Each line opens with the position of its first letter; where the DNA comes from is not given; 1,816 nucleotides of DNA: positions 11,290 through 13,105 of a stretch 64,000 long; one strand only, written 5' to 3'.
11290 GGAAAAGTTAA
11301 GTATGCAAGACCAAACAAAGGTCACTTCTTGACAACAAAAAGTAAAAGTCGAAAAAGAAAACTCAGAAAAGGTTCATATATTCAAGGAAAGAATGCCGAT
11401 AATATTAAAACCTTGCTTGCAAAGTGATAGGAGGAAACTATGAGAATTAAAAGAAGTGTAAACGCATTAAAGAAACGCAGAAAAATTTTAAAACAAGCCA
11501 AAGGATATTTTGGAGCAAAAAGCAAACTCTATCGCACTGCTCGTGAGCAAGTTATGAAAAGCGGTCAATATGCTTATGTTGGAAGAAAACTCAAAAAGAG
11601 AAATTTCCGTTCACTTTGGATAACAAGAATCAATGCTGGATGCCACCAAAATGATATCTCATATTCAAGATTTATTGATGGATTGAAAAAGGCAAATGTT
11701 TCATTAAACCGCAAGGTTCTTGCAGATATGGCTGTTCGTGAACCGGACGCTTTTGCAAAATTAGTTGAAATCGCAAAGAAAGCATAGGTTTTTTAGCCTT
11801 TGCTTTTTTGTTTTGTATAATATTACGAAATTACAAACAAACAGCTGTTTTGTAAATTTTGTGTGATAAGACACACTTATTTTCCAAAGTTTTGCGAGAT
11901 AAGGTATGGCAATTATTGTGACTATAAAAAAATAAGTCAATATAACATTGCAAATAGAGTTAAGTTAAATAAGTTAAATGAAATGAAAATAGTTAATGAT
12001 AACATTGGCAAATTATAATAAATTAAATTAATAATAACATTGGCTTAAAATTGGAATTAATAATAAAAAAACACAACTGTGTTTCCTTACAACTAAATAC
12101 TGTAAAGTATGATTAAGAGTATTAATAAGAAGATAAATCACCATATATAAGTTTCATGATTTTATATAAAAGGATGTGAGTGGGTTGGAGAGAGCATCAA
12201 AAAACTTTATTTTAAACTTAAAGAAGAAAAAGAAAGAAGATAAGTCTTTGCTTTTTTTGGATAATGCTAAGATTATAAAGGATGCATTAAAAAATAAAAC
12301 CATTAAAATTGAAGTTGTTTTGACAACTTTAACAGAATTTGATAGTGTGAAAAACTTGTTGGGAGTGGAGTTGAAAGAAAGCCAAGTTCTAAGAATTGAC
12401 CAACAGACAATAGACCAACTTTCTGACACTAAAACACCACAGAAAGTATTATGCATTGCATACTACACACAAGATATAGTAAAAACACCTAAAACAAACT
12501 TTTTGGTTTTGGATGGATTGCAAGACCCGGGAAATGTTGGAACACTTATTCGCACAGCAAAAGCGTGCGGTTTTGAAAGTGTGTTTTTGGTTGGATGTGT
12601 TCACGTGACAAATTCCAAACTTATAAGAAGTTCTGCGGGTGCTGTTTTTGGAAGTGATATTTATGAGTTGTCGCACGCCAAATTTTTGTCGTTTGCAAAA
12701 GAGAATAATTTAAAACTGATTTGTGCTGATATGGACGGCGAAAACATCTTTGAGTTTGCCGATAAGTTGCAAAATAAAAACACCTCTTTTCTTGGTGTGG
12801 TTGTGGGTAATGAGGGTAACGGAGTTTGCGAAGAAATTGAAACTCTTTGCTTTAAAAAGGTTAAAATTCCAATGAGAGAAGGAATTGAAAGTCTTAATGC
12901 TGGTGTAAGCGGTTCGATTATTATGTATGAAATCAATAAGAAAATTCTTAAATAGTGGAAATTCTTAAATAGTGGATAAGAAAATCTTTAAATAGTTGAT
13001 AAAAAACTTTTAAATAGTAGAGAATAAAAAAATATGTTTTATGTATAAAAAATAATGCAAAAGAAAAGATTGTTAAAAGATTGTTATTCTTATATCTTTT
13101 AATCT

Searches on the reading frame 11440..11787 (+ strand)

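Call 12: search_protein_families(library=ncbifam, proteins=[window:11440-11787:+])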
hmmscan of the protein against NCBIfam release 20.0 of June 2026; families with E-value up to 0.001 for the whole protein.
window:11440-11787:+ (115 aa): 3 families
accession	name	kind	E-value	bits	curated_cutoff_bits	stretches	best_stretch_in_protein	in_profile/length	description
TIGR01032.1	rplT_bact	equivalog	4.8e-46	155.7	65.65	1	1-113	2-114/114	50S ribosomal protein L20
NF011109.0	PRK14537.1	equivalog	8.9e-43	146.6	187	1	11-114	12-115/232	50S ribosomal protein L20/unknown domain fusion protein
NF051450.1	50S_L20_sunset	exception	1.9e-37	129.6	375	1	2-115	3-116/219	50S ribosomal protein L20, sunset domain variant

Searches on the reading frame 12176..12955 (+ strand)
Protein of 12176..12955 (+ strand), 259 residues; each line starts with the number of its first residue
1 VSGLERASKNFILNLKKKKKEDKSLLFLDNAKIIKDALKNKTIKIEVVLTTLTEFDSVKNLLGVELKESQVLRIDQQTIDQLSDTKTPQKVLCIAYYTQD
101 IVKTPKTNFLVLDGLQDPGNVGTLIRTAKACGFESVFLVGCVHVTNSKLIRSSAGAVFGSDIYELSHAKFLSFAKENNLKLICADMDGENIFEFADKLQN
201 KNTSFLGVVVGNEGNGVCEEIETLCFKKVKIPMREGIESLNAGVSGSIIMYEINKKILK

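Call 12: search_protein_families(library=ncbifam, proteins=[window:12176-12955:+])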
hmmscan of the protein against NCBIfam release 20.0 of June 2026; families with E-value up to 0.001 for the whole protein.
window:12176-12955:+ (259 aa): 8 families
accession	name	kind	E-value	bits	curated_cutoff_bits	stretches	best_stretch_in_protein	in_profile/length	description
TIGR00186.1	rRNA_methyl_3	equivalog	5e-27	94.9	160.15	1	32-255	9-238/240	23S rRNA (guanosine(2251)-2'-O)-methyltransferase RlmB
NF000477.1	NshR_TsnR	equivalog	4.5e-20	72.2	425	1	64-255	69-262/266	NshR/TsnR family 23S rRNA methyltransferase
NF000035.1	nosihep_NshR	exception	3.9e-15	56.1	500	1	27-253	33-260/274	NshR family nosiheptide/thiostrepton resistance 23S rRNA methyltransferase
NF008386.0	PRK11181.1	equivalog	1.1e-12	47.7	366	1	100-255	87-240/244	23S rRNA (guanosine(2251)-2'-O)-methyltransferase RlmB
NF008295.0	PRK11081.1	equivalog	2.1e-10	40.5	227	1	110-255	22-163/230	tRNA (guanosine(18)-2'-O)-methyltransferase TrmH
TIGR00050.1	rRNA_methyl_1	subfamily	8.9e-09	35.6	167.15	1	194-256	95-156/233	TrmJ/YjtD family RNA methyltransferase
TIGR00185.1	tRNA_yibK_trmL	equivalog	4.1e-07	30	190.6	1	116-256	10-147/154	tRNA (uridine(34)/cytosine(34)/5-carboxymethylaminomethyluridine(34)-2'-O)-methyltransferase TrmL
NF011694.0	PRK15114.1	equivalog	3.6e-05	23.4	280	0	116-156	13-53/246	tRNA (cytosine(32)/uridine(32)-2'-O)-methyltransferase TrmJ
